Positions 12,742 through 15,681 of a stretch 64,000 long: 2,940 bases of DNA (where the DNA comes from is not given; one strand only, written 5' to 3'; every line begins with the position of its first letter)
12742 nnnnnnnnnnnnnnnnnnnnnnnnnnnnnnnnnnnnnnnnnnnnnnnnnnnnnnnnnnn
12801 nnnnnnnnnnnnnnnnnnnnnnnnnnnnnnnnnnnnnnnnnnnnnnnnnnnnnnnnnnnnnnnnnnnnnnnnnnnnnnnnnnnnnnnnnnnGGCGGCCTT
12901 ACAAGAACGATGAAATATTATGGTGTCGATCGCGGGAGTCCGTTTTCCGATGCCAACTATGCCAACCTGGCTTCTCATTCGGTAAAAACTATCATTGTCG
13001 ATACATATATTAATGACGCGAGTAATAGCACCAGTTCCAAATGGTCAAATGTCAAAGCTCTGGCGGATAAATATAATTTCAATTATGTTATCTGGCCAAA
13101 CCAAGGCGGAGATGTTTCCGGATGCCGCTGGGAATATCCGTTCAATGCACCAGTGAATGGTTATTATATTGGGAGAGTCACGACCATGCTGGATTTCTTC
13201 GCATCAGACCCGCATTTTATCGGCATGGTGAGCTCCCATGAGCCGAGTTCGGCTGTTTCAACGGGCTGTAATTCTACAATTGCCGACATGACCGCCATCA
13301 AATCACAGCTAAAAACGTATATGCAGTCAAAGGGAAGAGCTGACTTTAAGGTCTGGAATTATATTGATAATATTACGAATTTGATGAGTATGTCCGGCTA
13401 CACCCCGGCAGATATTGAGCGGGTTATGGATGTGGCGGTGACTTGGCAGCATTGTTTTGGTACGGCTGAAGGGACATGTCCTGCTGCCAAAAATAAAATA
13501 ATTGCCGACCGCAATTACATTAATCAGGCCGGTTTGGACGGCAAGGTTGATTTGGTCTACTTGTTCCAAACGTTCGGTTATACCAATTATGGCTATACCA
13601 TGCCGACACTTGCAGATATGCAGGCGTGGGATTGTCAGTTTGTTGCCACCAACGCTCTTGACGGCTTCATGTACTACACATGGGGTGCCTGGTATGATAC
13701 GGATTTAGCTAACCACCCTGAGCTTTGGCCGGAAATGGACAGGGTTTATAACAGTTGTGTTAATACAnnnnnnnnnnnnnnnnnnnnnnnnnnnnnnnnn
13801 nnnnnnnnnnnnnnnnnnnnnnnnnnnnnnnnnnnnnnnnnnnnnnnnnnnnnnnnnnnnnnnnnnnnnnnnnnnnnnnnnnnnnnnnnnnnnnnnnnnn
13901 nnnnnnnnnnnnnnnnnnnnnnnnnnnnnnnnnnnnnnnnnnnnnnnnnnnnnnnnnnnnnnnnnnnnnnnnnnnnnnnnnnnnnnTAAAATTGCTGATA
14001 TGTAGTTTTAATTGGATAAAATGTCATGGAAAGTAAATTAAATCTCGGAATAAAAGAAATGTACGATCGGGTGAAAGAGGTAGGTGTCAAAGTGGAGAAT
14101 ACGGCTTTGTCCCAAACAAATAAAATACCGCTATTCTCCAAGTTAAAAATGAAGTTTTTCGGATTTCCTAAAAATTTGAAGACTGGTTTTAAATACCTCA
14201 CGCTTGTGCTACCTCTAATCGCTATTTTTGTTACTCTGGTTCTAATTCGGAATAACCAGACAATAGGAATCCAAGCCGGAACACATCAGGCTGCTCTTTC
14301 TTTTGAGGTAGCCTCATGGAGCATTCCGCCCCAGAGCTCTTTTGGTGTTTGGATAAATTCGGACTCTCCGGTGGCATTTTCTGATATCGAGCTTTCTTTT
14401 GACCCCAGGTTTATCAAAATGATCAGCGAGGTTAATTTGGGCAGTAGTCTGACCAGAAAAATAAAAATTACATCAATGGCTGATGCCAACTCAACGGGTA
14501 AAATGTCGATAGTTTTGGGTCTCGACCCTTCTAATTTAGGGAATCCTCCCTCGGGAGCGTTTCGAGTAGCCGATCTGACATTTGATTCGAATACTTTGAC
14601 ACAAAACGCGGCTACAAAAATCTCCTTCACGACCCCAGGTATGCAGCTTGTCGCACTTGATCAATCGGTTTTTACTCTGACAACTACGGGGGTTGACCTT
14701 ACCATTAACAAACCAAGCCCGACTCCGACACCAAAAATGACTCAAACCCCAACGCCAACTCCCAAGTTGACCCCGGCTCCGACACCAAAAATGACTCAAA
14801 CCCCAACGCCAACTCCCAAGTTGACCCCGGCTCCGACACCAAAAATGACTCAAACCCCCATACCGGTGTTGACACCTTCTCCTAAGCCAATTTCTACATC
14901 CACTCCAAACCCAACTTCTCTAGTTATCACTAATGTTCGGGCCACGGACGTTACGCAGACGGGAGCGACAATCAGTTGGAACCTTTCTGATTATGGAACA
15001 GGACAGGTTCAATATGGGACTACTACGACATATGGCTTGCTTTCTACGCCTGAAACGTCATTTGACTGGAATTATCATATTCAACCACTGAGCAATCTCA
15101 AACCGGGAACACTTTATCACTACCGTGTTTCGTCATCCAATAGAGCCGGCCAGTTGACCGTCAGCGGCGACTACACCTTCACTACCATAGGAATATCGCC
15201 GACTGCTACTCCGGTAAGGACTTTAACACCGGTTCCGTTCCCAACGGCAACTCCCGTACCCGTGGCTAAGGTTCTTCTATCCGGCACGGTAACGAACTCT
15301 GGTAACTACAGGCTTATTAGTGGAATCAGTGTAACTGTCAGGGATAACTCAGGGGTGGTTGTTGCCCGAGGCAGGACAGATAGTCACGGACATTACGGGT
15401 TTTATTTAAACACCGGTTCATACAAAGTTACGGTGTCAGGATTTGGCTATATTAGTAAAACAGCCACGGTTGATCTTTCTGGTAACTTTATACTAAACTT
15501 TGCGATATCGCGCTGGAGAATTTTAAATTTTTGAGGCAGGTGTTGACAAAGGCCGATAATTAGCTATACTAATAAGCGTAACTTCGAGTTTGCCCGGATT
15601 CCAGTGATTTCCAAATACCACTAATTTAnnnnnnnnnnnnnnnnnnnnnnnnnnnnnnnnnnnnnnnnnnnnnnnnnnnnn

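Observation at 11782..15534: Minimal dockerin-cohesin pair: secreted metallophosphoesterase with dockerin next to a membrane-anchored protein with a cohesin-like module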

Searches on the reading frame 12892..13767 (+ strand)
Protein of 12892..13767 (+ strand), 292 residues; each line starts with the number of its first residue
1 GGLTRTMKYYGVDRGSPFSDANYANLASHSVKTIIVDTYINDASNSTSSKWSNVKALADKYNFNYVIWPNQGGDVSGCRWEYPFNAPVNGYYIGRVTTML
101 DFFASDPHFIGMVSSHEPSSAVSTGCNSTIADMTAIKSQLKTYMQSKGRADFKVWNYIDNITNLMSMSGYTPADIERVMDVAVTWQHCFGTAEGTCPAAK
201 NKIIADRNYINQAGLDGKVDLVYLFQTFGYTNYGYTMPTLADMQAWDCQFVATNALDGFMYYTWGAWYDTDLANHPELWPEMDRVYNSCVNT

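Call 51: find_homologous_proteins(query=window:12892-13767:+, max_evalue=0.001)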
Query seq(292 aa) (292 aa): 29 proteins with E <= 0.001 among 332 candidates.
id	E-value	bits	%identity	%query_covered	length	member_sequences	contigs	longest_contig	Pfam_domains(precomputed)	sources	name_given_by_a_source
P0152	1.4e-152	526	77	100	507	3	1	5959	-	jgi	jgi:hypothetical protein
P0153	4.6e-149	514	76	98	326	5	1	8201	-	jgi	jgi:hypothetical protein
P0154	3.3e-148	511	75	98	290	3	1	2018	-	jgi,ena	jgi:hypothetical protein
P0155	5.7e-131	455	68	99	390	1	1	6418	PF00404.25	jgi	jgi:hypothetical protein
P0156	1.9e-107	378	74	76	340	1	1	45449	-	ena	-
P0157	7.4e-99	349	75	67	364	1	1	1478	-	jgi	jgi:hypothetical protein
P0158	1.5e-95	338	55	98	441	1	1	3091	-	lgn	-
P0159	3.5e-94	334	75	66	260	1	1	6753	PF00404.25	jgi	jgi:hypothetical protein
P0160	1.3e-90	322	68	70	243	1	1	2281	-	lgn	-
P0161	4.4e-84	301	52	99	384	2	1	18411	PF00404.25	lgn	-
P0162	5.7e-83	297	52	97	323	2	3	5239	-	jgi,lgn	jgi:hypothetical protein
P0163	1.4e-79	286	51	97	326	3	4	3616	-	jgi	jgi:hypothetical protein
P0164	1.6e-78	283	50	97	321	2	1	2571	-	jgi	jgi:hypothetical protein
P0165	2.9e-74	269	78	51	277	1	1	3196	-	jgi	-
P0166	4.9e-74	268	47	99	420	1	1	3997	PF00404.25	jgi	jgi:hypothetical protein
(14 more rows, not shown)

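Call 53: search_solved_structures(query=A4, max_evalue=10, show_alignments=2)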
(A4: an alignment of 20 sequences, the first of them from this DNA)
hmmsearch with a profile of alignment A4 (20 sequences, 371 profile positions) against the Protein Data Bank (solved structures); distinct sequences matched with E-value up to 10: 5.
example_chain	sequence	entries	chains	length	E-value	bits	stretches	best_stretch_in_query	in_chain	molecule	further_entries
4u3a_A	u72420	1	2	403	0.44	12.7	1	86-186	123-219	Endoglucanase H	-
4u5i_A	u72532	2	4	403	0.45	12.7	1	86-186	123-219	Endoglucanase H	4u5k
5byw_A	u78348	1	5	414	0.47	12.6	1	86-186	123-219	Endoglucanase H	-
9sda_9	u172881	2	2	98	0.8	11.9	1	154-196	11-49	Ribosome hibernation promoting factor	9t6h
9vyh_m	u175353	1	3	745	0.86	11.8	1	112-161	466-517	Tail spike protein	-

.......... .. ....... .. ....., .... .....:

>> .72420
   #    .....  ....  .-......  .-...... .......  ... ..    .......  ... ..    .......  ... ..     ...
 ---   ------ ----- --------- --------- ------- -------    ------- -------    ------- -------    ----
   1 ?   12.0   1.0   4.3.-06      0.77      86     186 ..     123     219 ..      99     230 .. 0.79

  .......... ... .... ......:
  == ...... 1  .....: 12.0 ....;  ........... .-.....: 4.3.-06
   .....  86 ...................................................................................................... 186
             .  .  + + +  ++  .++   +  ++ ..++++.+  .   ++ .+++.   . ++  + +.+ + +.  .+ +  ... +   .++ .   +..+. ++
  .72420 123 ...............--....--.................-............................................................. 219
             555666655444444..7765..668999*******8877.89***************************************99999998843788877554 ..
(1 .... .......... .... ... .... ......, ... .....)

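Call 54: search_protein_families(library=pfam, alignment_id=A4, max_evalue=1)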
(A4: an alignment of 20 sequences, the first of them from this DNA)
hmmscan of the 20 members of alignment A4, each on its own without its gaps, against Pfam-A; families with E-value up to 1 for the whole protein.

A. member 1, seq(292 aa): 0 families

B. families by the number of members that match (of 20 scanned): 22 families
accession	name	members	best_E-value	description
PF00404.24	Dockerin_1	3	2.7e-08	Dockerin type I domain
PF06626.17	DUF1152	2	0.0035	Protein of unknown function (DUF1152)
PF13620.12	CarboxypepD_reg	1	7.2e-17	Carboxypeptidase regulatory-like domain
PF13715.12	CarbopepD_reg_2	1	9.8e-13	CarboxypepD_reg-like domain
PF17802.7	SpaA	1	0.00048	Prealbumin-like fold domain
PF00036.39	EF-hand_1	1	0.0019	EF hand domain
PF03198.20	Glyco_hydro_72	1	0.0021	Glucanosyltransferase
PF17210.9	SdrD_B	1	0.0025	SdrD B-like domain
PF10874.13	DUF2746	1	0.0035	Protein of unknown function (DUF2746)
PF04273.18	BLH_phosphatase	1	0.021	Beta-lactamase hydrolase-like protein, phosphatase-like domain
PF14200.12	RicinB_lectin_2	1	0.029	Ricin-type beta-trefoil lectin domain-like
PF21168.2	FkbO_Hyg5-like_N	1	0.031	Chorismatase FkbO/Hyg5-like, N-terminal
PF13202.12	EF-hand_5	1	0.034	EF hand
PF22104.1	MHV_Nsp3_DPUP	1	0.054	Coronavirus Nsp3 DPUP domain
PF13405.12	EF-hand_6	1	0.075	EF-hand domain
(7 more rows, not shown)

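Call 64: find_encoding_contigs(protein=P0161, flank=6000, max_places=2)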
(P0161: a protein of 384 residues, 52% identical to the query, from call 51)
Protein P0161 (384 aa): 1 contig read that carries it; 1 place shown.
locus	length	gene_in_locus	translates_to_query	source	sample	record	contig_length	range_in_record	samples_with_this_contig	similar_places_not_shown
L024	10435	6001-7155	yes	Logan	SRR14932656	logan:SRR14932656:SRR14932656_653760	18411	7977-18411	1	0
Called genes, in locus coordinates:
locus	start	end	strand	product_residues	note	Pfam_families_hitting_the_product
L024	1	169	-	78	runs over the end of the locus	-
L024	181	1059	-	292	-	PF00348:polyprenyl_synt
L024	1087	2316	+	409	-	PF01255:Prenyltransf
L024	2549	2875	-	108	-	-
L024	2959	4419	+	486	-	PF02074:Peptidase_M32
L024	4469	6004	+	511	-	-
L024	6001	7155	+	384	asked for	PF00404:Dockerin_1 (faint)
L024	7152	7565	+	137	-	-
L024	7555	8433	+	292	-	-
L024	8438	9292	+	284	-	PF00963:Cohesin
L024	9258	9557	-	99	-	PF01022:HTH_5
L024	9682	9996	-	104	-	-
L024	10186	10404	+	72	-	PF12728:HTH_17, PF00376:MerR, PF13411:MerR_1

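Call 65: find_encoding_contigs(protein=P0155, flank=6000, max_places=2)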
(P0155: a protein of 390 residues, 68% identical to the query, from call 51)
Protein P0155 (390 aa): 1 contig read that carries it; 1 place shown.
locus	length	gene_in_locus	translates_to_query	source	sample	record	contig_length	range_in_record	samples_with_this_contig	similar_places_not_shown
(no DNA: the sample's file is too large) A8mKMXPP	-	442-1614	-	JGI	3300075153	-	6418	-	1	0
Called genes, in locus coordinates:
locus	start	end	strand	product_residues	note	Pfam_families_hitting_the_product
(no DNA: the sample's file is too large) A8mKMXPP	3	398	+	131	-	PF00404:Dockerin_1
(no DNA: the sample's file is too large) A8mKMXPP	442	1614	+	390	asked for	PF00404:Dockerin_1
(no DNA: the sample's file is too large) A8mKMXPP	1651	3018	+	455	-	PF00404:Dockerin_1 (weak)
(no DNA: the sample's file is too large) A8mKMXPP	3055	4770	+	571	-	PF24804:DUF7705, PF00404:Dockerin_1 (weak)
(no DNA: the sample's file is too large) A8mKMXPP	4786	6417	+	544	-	?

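Call 66: find_encoding_contigs(protein=P0152, flank=6000, max_places=2)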
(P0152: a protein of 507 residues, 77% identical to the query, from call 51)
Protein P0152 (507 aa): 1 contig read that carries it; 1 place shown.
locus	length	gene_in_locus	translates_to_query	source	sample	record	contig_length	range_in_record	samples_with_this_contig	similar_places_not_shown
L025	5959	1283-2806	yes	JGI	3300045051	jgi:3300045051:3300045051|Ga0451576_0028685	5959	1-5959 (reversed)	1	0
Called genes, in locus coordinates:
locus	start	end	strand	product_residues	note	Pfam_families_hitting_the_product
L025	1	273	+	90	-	?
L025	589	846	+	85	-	-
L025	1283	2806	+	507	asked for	-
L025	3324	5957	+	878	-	?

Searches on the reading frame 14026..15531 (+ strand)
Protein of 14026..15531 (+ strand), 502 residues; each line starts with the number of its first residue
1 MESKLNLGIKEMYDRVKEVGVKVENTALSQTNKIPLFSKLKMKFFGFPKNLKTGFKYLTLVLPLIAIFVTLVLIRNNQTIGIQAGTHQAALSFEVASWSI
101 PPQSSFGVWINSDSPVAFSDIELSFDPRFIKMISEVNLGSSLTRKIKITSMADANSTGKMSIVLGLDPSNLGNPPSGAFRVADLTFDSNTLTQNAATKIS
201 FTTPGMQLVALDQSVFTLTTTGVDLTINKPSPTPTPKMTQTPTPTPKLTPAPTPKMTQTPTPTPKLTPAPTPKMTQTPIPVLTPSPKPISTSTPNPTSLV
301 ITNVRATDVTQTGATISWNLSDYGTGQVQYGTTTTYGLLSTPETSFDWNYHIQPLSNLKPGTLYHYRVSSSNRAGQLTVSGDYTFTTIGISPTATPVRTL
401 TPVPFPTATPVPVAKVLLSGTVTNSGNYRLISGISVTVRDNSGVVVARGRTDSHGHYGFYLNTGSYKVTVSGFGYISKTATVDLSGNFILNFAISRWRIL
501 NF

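Call 3: search_protein_families(library=pfam, proteins=[window:14026-15531:+], max_evalue=1)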
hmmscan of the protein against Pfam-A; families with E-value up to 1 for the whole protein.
window:14026-15531:+ (502 aa): 9 families
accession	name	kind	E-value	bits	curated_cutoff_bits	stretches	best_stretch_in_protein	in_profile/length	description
PF13620.12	CarboxypepD_reg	-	4.8e-11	43.3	32.3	1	418-487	2-74/82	Carboxypeptidase regulatory-like domain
PF16656.11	Pur_ac_phosph_N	-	1.8e-07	32.1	30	1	306-387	8-93/93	Purple acid Phosphatase, N-terminal domain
PF13715.12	CarbopepD_reg_2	-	2.1e-07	31.3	32.2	1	418-492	1-72/88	CarboxypepD_reg-like domain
PF00041.27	fn3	-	1.4e-05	25.7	25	1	301-380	3-78/84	Fibronectin type III domain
PF17210.9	SdrD_B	-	4.4e-05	24.1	29.7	1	430-472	23-66/112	SdrD B-like domain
PF11974.14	bMG3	-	0.0063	16.9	34.9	1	431-462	28-59/103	Bacterial alpha-2-macroglobulin MG3 domain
PF17936.7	Big_6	-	0.0089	16.7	27.6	1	434-463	25-54/83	Bacterial Ig domain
PF25059.1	FN3_DSCAM-DSCAML_C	-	0.027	15.2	39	1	355-389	49-81/89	DSCAM/DSCAML C-terminal Fn3-like domain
PF23194.1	NOMO_5th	-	0.16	12.8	27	1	434-471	21-57/89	NOMO fifth transthyretin-like domain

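Call 4: search_protein_families(library=ncbifam, proteins=[window:14026-15531:+], max_evalue=1)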
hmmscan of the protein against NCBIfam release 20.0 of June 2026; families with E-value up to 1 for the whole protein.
window:14026-15531:+ (502 aa): 6 families
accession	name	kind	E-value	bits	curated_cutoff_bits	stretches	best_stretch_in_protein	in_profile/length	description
NF052345.1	S_layer_anammox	exception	4.7e-05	20.9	1400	1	257-484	1273-1472/1596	Kustd1514 family S-layer glycoprotein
NF012181.0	MSCRAMM_SdrD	exception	0.006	14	2500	1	431-471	705-746/1379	MSCRAMM family adhesin SdrD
NF058648.1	ECF_sub_HI1622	equivalog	0.019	14.9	100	1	432-471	40-81/180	NikL family nickel/cobalt ECF transporter subunit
TIGR04526.1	predic_Ig_block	subfamily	0.065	12.1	150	1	234-289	75-147/693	putative immunoglobulin-blocking virulence protein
NF000535.3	MSCRAMM_SdrC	exception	0.12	10.3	1700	1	431-472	631-673/963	MSCRAMM family adhesin SdrC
NF033186.1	internalin_K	exception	0.19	10.1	1100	1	185-268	461-544/604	class 1 internalin InlK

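Call 17: find_encoding_contigs(protein=window:14026-15531:+, flank=10000)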
Protein window:14026-15531:+ (502 aa): no gene with exactly this product is on record in the collection.
